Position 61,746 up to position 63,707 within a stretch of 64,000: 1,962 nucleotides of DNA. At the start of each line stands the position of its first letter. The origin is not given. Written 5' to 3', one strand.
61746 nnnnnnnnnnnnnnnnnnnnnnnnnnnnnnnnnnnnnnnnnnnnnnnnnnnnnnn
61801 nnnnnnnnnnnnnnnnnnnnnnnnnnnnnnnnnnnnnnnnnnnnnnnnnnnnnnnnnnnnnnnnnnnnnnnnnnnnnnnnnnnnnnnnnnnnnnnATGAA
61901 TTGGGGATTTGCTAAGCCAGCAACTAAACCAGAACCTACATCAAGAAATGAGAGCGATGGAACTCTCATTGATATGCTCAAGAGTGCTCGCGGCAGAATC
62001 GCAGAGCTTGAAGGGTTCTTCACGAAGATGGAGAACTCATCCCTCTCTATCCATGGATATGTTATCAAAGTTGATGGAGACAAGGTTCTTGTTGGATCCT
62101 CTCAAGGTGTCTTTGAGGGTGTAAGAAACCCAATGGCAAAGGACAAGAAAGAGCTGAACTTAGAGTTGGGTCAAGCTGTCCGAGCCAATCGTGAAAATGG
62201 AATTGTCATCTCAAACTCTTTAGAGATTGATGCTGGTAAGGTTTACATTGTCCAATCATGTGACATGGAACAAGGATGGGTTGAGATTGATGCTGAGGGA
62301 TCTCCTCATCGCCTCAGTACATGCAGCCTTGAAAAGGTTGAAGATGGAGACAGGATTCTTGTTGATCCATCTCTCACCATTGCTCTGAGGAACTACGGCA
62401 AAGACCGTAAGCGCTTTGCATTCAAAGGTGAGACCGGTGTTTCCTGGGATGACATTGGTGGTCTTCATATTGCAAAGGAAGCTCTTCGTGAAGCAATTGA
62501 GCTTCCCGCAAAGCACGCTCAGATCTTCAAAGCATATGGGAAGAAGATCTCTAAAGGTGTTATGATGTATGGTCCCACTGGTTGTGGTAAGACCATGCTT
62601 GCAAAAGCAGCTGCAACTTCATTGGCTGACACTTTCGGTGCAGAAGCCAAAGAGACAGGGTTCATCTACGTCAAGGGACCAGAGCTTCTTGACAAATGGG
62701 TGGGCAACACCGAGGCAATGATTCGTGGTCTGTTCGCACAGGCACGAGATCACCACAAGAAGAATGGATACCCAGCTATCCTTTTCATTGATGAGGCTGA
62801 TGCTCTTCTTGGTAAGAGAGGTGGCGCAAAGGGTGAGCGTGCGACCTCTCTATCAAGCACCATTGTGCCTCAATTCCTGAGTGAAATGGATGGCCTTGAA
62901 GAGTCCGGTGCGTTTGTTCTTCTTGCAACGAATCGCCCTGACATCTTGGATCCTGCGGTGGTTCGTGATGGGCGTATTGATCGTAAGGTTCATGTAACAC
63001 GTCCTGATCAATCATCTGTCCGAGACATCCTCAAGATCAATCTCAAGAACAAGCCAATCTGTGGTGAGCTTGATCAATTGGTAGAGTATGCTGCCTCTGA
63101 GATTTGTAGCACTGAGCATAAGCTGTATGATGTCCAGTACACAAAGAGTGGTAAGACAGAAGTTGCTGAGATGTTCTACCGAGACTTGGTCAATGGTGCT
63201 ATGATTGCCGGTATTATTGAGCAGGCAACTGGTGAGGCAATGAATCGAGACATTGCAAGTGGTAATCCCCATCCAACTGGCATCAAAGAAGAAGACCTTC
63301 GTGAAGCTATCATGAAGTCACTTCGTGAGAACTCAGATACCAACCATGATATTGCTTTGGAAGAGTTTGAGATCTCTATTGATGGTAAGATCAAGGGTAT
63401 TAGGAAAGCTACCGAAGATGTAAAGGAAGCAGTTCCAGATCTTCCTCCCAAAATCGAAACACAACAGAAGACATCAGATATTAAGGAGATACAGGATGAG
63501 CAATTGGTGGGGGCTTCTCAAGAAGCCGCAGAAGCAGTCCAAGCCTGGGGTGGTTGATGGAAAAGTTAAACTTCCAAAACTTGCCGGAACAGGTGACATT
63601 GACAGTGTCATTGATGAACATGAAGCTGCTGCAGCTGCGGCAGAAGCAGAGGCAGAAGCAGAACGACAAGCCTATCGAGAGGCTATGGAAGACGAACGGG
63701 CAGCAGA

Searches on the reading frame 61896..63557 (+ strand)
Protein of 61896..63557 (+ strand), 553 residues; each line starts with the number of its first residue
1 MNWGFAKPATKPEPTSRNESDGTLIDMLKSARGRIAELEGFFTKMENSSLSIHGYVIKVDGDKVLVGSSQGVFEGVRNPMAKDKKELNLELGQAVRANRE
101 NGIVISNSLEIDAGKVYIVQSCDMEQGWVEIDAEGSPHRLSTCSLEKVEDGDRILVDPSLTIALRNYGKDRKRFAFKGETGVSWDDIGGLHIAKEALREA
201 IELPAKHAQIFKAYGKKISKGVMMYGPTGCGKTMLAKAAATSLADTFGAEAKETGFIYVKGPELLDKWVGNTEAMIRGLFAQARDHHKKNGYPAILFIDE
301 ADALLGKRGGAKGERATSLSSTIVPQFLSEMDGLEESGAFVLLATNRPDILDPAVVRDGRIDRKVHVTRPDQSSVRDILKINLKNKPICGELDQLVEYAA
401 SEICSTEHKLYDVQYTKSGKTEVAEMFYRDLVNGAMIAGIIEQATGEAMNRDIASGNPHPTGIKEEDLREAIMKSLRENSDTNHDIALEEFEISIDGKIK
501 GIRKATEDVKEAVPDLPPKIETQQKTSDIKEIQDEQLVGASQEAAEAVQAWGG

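Call 8: search_protein_families(library=pfam, proteins=[window:61896-63557:+], max_evalue=0.01)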
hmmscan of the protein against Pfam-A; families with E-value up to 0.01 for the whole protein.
window:61896-63557:+ (553 aa): 8 families
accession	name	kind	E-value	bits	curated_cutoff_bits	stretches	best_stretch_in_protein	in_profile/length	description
PF00004.35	AAA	-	1.6e-32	113.2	21.2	1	222-368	1-130/131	ATPase family associated with various cellular activities (AAA)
PF13401.12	AAA_22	-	8.8e-06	26.5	27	1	223-307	9-97/130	AAA domain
PF00910.28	RNA_helicase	-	8.5e-05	23.4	21.5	1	222-276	1-55/105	RNA helicase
PF01078.27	Mg_chelatase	-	0.00022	21.1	20.3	1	221-258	24-61/207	Magnesium chelatase, subunit ChlI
PF13191.12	AAA_16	-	0.0017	19.3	32.6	0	217-264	22-63/167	AAA ATPase domain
PF13173.12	AAA_14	-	0.0069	16.8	27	0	222-302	5-72/129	AAA domain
PF01637.24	ATPase_2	-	0.0079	16.5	33.2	0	220-245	21-46/225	ATPase domain predominantly from Archaea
PF24883.2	NPHP3_N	-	0.01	16.5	24.8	0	220-287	23-83/164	Nephrocystin 3, N-terminal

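Call 9: search_protein_families(library=phrogs, proteins=[window:61896-63557:+], max_evalue=0.001)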
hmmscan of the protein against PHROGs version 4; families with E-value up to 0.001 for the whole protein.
window:61896-63557:+ (553 aa): 11 families
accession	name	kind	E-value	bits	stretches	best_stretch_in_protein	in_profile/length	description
phrog_30773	-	unknown function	1.7e-42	146.6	1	166-394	144-358/666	-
phrog_3757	-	unknown function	2e-30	107.4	1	195-394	103-283/367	-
phrog_10401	-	other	1.3e-23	84.6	1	217-406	458-620/667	ATPase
phrog_9172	-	unknown function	1e-20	75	1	213-428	102-308/509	-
phrog_8638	-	unknown function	3.6e-19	69.8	1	183-386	272-455/568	-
phrog_7485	-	unknown function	2.1e-13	51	1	295-380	280-372/430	-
phrog_10440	-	unknown function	2.5e-07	30.5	1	218-383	231-367/483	-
phrog_2376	-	other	3.2e-06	27.7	0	206-244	60-99/363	ATPase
phrog_4339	-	unknown function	1.1e-05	25.7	0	212-241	43-73/552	-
phrog_168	-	DNA, RNA and nucleotide metabolism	0.00018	22.3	1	204-304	26-112/314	clamp loader of DNA polymerase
phrog_50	-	DNA, RNA and nucleotide metabolism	0.0007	19.8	0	213-254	362-398/570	DnaC-like helicase loader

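Call 16: find_encoding_contigs(protein=window:61896-63557:+, flank=10000, max_places=6)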
Protein window:61896-63557:+ (553 aa): no gene with exactly this product is on record in the collection.

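Call 21: find_related_loci(query=window:61896-63557:+, collection=viral_contigs, flank=6000)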
Query window:61896-63557:+ (553 aa) in viral_contigs; peptide patterns used: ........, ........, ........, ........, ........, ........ (x = any residue, [..] = any of these).
8 stretches matched a pattern, but none encodes a relative of the query by tblastn (E <= 1e-3).

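Call 22: search_dna_similar(query=window:61896-63557:+, collection=phages, mode=protein, max_rows=15)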
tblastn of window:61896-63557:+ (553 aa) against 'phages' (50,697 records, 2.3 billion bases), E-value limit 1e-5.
Records with a match: 97; places in all: 99; records where one place covers at least 80% of the query: 0.
Best place of each record, by identity: <60% 97.
By first word of the organism name: Mycobacterium 34; Rhodobacter 15; Pseudomonas 12; Listeria 6; Bacteriophage 5; Stenotrophomonas 4; Brevundimonas 2; uncultured 2; Staphylococcus 2; Salmonella 2; and 10 more.
By host as written in the record: Mycobacterium smegmatis mc2 155 18; Rhodobacter capsulatus YW1 15; - 14; Listeria monocytogenes 6; Mycobacterium smegmatis mc2155 6; Pseudomonas aeruginosa PAO1 5; Pseudomonas aeruginosa 4; Mycobacterium smegmatis mc#155 4; and 18 more.
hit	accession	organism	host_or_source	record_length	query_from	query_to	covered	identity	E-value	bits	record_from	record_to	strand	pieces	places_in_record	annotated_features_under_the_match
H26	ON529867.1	Brevundimonas phage vB_BpoS-Strzyga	Brevundimonas pondensis LVF1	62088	183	491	56%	39.1%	2e-53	201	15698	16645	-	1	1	proteasome-associated ATPase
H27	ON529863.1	Brevundimonas phage vB_BpoS-Polewnik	Brevundimonas pondensis LVF1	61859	183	491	56%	39.1%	2e-53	201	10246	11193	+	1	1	proteasome-associated ATPase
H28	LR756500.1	uncultured phage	metagenomic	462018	182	472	53%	35.1%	2e-47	184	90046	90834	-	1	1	record has no annotation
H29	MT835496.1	Bacteriophage sp.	human fecal samples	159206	24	326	55%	30.6%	7e-28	125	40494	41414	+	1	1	record has no annotation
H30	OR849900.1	Staphylococcus phage SA 1298 Kay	Staphylococcus aureus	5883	164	400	43%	37.7%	6e-32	137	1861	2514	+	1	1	record has no annotation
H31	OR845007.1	Staphylococcus phage SA 1306 Kay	Staphylococcus aureus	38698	164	400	43%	37.7%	7e-32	137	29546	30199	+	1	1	record has no annotation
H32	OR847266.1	Listeria phage LM 4-11-1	Listeria monocytogenes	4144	166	393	41%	37.9%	9e-31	133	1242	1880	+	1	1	record has no annotation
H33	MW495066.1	Microcystis phage MaAM05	Microcystis sp. SG03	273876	166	393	41%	37.8%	4e-34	144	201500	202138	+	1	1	ftsH: ATP-dependent zinc metalloprotease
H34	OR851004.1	Salmonella phage S.Kent 1-2-1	Salmonella enterica subsp. enterica ...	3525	166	393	41%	37.8%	3e-32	137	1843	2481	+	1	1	record has no annotation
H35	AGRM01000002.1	Salmonella enterica subsp. houtenae str. ATCC BAA-1581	Homo sapiens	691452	166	393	41%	37.8%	4e-32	137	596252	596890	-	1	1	ATP-dependent metalloprotease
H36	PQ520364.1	Enterococcus phage IME_EF3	-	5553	166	393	41%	37.8%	3e-31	134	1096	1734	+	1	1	record has no annotation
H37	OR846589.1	Enterococcus phage Efs 1-1-1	Enterococcus faecalis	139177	166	393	41%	37.8%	4e-31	134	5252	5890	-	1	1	record has no annotation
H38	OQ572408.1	Pseudomonas phage Y6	Pseudomonas aeruginosa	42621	166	396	42%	37.2%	9e-32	137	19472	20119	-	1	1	record has no annotation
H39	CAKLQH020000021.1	Acinetobacter phage MD-2021a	not known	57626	166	393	41%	36.9%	9e-29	127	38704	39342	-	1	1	ftsH: cell division protein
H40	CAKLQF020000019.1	Acinetobacter phage MD-2021a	not known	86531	166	393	41%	36.9%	9e-29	127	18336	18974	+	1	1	ftsH: cell division protein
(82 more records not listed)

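Call 24: find_homologous_proteins(query=window:61896-63557:+, max_evalue=1e-20)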
Query window:61896-63557:+ (553 aa): 7676 proteins with E <= 1e-20 among 8000 candidates; the best 120 are listed.
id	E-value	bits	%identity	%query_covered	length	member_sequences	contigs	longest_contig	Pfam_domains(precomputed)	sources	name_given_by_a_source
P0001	0.0e+0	1234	100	100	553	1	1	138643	PF00004.36,PF13401.13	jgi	-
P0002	7.6e-160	552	53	91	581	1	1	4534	PF00004.36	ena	-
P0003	2.0e-153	530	54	87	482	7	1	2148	PF00004.36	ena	-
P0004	3.8e-150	520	53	88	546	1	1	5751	PF00004.36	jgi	jgi:proteasome ATPase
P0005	5.7e-150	519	54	88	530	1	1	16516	PF00004.36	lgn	-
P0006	1.6e-148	514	53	87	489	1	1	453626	PF00004.36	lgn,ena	-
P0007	2.2e-148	514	53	88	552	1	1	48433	PF00004.36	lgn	-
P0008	2.3e-148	514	52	88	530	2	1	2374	PF00004.36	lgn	-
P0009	4.3e-148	513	53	86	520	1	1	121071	PF00004.36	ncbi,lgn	-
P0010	3.0e-141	490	51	88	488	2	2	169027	PF00004.36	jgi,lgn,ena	jgi:proteasome-associated ATPase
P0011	3.6e-138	480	49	88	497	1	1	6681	PF00004.36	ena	-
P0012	1.8e-128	448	48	88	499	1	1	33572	PF00004.36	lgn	-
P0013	1.4e-125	438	57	67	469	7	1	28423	PF00004.36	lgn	-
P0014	9.8e-125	436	47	90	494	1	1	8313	PF00004.36,PF13401.13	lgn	-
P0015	6.0e-124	433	47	87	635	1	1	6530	PF00004.36,PF13401.13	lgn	-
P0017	2.9e-123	431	46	87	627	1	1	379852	PF00910.29,PF00004.36,PF13401.13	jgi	jgi:proteasome-associated ATPase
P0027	5.2e-114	400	46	81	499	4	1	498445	PF00004.36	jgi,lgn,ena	-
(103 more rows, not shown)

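Call 25: find_encoding_contigs(protein=P0001, flank=10000, max_places=3)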
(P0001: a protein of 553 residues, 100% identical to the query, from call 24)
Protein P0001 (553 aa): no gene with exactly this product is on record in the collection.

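Call 26: find_encoding_contigs(protein=P0006, flank=10000, max_places=3)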
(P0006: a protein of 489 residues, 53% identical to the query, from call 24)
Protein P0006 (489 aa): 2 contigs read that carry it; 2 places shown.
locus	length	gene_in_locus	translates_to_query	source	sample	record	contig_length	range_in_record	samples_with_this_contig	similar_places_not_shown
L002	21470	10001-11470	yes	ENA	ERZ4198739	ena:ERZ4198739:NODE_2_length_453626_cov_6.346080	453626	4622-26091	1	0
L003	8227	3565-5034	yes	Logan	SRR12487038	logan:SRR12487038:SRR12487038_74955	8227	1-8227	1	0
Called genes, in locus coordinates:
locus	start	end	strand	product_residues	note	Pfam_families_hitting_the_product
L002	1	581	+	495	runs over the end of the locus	PF20720:nSTAND3 (weak), PF00004:AAA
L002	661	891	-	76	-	-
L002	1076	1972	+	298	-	PF01513:NAD_kinase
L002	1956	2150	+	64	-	-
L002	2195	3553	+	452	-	PF00004:AAA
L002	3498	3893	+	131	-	-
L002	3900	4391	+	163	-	PF06908:YpsA, PF02481:DNA_processg_A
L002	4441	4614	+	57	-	-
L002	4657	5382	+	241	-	PF00535:Glycos_transf_2 (weak), PF10111:Glyco_tranf_2_2 (faint), PF02709:Glyco_transf_7C (weak)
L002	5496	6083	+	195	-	-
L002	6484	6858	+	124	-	-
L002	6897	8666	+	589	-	PF01145:Band_7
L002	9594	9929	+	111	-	-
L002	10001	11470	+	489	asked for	PF00004:AAA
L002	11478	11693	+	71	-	-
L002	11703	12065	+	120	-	-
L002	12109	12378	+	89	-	-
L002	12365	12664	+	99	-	-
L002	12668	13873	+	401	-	-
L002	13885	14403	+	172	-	PF13649:Methyltransf_25 (weak)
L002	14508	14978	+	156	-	PF01928:CYTH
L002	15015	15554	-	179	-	-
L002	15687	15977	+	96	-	-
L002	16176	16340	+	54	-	-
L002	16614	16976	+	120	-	-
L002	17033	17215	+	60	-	-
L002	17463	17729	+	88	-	PF04193:PQ-loop (weak)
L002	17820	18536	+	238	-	PF09414:RNA_ligase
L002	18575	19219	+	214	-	-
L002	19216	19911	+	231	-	-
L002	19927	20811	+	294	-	PF01966:HD (faint)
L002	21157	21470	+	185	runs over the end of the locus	PF19174:DUF5856 (faint)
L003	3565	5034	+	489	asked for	PF00004:AAA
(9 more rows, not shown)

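Call 27: find_encoding_contigs(protein=P0009, flank=10000, max_places=3)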
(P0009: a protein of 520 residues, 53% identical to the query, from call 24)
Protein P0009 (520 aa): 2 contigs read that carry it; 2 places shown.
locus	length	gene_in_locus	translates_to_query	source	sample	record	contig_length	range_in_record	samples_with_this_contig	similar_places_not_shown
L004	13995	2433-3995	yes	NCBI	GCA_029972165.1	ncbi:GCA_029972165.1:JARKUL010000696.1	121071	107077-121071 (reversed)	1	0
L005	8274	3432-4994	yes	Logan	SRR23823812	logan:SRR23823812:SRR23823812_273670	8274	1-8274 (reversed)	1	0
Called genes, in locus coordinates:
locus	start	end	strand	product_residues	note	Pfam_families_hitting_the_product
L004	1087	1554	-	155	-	-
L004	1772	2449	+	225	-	-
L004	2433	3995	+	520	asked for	PF00004:AAA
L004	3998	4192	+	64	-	-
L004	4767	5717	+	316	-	PF00534:Glycos_transf_1 (weak), PF13692:Glyco_trans_1_4 (faint)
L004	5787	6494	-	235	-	-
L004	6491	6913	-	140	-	-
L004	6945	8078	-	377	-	-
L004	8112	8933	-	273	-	-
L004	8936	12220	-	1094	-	-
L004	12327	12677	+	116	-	-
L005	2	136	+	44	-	?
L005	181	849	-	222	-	PF11645:PDDEXK_5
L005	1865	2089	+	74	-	-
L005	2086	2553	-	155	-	-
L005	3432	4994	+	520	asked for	PF00004:AAA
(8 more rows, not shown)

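Call 32: find_encoding_contigs(protein=P0010, flank=6000, max_places=2)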
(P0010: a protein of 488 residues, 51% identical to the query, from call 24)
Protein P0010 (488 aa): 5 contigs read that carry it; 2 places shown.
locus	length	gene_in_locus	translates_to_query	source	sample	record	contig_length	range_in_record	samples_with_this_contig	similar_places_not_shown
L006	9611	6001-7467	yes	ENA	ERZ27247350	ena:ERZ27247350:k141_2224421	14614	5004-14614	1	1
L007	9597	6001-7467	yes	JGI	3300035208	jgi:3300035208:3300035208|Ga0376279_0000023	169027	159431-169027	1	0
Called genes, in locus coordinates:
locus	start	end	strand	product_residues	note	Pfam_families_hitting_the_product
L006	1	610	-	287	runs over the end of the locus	PF14528:LAGLIDADG_3 (weak)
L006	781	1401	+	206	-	-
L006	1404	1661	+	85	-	-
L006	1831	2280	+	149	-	-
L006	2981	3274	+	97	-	-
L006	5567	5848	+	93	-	-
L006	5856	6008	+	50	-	-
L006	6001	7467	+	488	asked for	PF00004:AAA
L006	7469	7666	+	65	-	-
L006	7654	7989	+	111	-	-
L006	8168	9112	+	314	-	-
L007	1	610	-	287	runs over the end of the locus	PF14528:LAGLIDADG_3 (weak)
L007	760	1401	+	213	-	-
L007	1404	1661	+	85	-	-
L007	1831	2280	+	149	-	-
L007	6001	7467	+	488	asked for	PF00004:AAA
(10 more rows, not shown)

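Call 33: find_encoding_contigs(protein=P0017, flank=6000, max_places=2)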
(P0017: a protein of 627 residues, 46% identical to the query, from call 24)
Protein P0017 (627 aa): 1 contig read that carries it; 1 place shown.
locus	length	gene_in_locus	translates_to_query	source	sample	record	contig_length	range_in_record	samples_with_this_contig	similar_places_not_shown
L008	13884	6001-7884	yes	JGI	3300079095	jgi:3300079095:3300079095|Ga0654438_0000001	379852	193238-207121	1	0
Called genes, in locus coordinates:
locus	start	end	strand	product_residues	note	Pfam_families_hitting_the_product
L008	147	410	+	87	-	-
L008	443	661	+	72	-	-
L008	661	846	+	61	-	-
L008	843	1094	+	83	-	-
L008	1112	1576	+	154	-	PF18143:HAD_SAK_2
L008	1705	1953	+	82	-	-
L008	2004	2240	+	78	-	-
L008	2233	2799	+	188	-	PF12850:Metallophos_2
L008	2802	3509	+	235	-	PF10979:DUF2786, PF23771:DUF7168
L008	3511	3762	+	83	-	PF00595:PDZ (weak), PF13180:PDZ_2, PF17820:PDZ_6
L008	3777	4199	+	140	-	-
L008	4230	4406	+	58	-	-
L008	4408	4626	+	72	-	-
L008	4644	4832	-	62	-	-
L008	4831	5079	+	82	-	-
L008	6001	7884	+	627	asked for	PF13401:AAA_22 (faint), PF00004:AAA, PF00910:RNA_helicase (weak)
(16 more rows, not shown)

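Call 34: find_encoding_contigs(protein=P0027, flank=6000, max_places=2)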
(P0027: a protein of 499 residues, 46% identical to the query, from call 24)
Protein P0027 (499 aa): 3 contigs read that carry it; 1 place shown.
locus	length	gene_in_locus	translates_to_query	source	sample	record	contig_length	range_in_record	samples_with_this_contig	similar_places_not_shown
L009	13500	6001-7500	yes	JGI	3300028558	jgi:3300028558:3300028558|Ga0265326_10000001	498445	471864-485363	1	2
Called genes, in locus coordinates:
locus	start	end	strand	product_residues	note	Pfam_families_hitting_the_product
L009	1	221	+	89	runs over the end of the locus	-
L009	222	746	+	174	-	PF01844:HNH, PF14279:HNH_5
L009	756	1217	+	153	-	-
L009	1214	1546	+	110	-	-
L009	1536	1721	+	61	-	-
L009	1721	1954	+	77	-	-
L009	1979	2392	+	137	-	-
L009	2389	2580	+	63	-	-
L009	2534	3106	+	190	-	-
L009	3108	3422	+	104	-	-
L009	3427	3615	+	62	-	-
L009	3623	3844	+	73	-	-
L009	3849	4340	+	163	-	-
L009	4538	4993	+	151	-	-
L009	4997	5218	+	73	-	-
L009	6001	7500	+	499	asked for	PF00004:AAA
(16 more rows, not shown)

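Call 42: find_encoding_contigs(protein=P0005, flank=5000, max_places=1)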
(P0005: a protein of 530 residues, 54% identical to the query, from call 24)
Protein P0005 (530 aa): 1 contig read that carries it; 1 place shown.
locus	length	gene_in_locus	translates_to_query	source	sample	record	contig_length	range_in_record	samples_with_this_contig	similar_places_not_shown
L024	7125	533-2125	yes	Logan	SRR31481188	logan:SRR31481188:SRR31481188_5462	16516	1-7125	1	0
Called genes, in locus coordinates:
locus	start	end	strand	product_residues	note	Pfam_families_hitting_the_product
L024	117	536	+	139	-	-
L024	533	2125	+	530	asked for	PF00004:AAA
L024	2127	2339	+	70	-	-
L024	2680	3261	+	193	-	-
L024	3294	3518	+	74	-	-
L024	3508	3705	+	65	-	-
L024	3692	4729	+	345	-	-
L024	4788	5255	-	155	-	-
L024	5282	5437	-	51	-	-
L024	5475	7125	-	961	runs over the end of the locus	PF10282:Lactonase (faint), PF24684:Vgb_lyase, PF25174:Beta-prop_THOC3 (faint)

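Call 43: find_encoding_contigs(protein=P0007, flank=5000, max_places=1)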
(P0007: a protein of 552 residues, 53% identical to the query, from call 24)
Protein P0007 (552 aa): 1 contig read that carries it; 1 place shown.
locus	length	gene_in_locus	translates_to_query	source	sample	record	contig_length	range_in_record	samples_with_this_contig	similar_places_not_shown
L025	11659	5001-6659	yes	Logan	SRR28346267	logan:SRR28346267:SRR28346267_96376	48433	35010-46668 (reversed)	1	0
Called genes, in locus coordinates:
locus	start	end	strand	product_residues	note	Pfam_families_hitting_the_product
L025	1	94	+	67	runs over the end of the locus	-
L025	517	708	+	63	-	-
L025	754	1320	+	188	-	-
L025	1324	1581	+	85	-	-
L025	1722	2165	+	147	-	-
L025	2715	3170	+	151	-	-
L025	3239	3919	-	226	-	PF11645:PDDEXK_5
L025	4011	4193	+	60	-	-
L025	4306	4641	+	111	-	-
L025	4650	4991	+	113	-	-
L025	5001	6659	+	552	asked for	PF00004:AAA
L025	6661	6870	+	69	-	-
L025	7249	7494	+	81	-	-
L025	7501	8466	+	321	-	-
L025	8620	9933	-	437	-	-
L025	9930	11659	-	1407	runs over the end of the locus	PF27114:Phage_tail_beta (weak), PF12708:Pect-lyase_RHGA_epim (faint), PF27114:Phage_tail_beta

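Call 44: find_encoding_contigs(protein=P0004, flank=5000, max_places=1)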
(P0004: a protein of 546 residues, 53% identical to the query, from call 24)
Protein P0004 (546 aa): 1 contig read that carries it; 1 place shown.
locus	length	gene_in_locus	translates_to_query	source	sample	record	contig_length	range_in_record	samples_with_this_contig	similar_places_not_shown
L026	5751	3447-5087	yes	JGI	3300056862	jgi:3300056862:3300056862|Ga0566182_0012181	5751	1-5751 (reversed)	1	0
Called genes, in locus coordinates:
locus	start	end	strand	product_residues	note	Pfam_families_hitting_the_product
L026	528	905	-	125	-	-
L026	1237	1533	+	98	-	-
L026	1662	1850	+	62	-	-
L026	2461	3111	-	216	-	PF11645:PDDEXK_5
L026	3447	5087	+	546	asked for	PF00004:AAA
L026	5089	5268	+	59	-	-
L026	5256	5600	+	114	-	-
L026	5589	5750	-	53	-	?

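Call 45: find_encoding_contigs(protein=P0012, flank=5000, max_places=1)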
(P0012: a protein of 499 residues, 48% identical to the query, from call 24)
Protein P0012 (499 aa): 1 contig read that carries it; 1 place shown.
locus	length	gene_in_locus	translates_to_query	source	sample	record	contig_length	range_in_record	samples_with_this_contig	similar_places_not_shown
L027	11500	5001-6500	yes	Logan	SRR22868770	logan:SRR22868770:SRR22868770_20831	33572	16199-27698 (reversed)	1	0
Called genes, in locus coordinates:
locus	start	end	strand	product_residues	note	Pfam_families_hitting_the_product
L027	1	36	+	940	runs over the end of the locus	-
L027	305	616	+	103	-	-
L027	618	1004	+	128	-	-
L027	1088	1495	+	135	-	-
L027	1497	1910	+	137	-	-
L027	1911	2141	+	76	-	-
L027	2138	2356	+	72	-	-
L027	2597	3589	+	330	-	-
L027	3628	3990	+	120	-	PF20215:DUF6575 (weak)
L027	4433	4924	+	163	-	PF01327:Pep_deformylase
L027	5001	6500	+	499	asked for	PF00004:AAA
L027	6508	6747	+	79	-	-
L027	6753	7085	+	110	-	PF07098:DUF1360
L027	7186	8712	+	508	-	PF20720:nSTAND3, PF00004:AAA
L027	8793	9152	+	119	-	-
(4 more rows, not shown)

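Call 64: search_solved_structures(query=window:61896-63557:+, max_evalue=1e-10)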
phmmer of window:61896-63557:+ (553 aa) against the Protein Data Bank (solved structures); distinct sequences matched with E-value up to 1e-10: 266 (the best 60 are shown).
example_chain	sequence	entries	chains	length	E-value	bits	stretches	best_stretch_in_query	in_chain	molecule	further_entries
6oaa_B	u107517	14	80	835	2e-86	294.3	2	162-415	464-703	Cell division control protein 48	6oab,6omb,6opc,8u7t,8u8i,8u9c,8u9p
8dar_A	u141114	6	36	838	2e-86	294.3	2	162-415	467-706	Cell division control protein 48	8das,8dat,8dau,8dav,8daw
9ox9_A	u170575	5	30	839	2.5e-86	294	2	181-393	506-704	vesicle-fusing ATPase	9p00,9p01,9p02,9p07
7rlj_A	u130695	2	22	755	4.8e-86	293.1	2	181-393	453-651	Transitional endoplasmic reticulum ATPase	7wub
8yka_A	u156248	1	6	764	5e-86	293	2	181-393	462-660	Transitional endoplasmic reticulum ATPase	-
6oa9_A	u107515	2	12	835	5.2e-86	293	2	162-415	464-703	Cell division control protein 48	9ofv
7wub_C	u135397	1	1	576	5.3e-86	292.9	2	181-393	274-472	Transitional endoplasmic reticulum ATPase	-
5c18_A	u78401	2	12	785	5.4e-86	292.9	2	181-393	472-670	Transitional endoplasmic reticulum ATPase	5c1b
7wub_D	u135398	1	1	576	5.4e-86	292.9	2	181-393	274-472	Transitional endoplasmic reticulum ATPase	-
7mdm_B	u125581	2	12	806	5.4e-86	292.9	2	181-393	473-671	Transitional endoplasmic reticulum ATPase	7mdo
7y4w_A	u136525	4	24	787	5.6e-86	292.8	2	181-393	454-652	Transitional endoplasmic reticulum ATPase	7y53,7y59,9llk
7rlf_A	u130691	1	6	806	5.6e-86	292.8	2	181-393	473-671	Transitional endoplasmic reticulum ATPase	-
5c19_A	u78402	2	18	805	5.8e-86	292.8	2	181-393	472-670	Transitional endoplasmic reticulum ATPase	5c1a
7bp8_A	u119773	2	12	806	5.9e-86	292.8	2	181-393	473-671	Transitional endoplasmic reticulum ATPase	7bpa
7bp9_A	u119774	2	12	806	5.9e-86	292.8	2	181-393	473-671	Transitional endoplasmic reticulum ATPase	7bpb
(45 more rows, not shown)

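Call 65: search_protein_families(library=ncbifam, proteins=[window:61896-63557:+], max_evalue=0.001)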
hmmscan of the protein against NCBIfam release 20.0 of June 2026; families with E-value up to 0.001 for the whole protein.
window:61896-63557:+ (553 aa): 10 families
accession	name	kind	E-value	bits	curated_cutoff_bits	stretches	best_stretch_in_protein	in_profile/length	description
TIGR03689.1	pup_AAA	equivalog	3.1e-85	286.8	504.75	1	21-491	17-494/512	proteasome ATPase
TIGR01243.1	CDC48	subfamily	1.1e-57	195.9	802.65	1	182-393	450-645/733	CDC48 family AAA ATPase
NF003069.1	PRK03992.1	subfamily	6.1e-52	177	500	1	144-392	86-324/379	proteasome-activating nucleotidase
TIGR01242.2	TIGR01242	subfamily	2.1e-47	161.9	500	1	179-392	108-307/362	proteasome-activating nucleotidase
TIGR01241.2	FtsH_fam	equivalog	7.5e-46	157.1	600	1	165-393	142-355/598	ATP-dependent zinc metalloprotease FtsH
NF047748.1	PrtsmActNtasePan1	equivalog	1.3e-44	152.8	750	1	146-394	106-343/405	proteasome-activating nucleotidase Pan1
NF047747.1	PrtsmActNtasePan2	equivalog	4.4e-44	151.3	700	1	142-393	105-345/397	proteasome-activating nucleotidase Pan2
NF041006.2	cell_div_CdvC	equivalog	3.8e-37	128.1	650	1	173-397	91-301/370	cell division protein CdvC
NF008004.0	PRK10733.1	equivalog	1.7e-36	125.5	1008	1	166-394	133-346/644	ATP-dependent zinc metalloprotease FtsH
NF042959.1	IteA_antiphage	equivalog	7.8e-18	64.8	510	1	197-386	104-271/367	anti-phage ATPase IteA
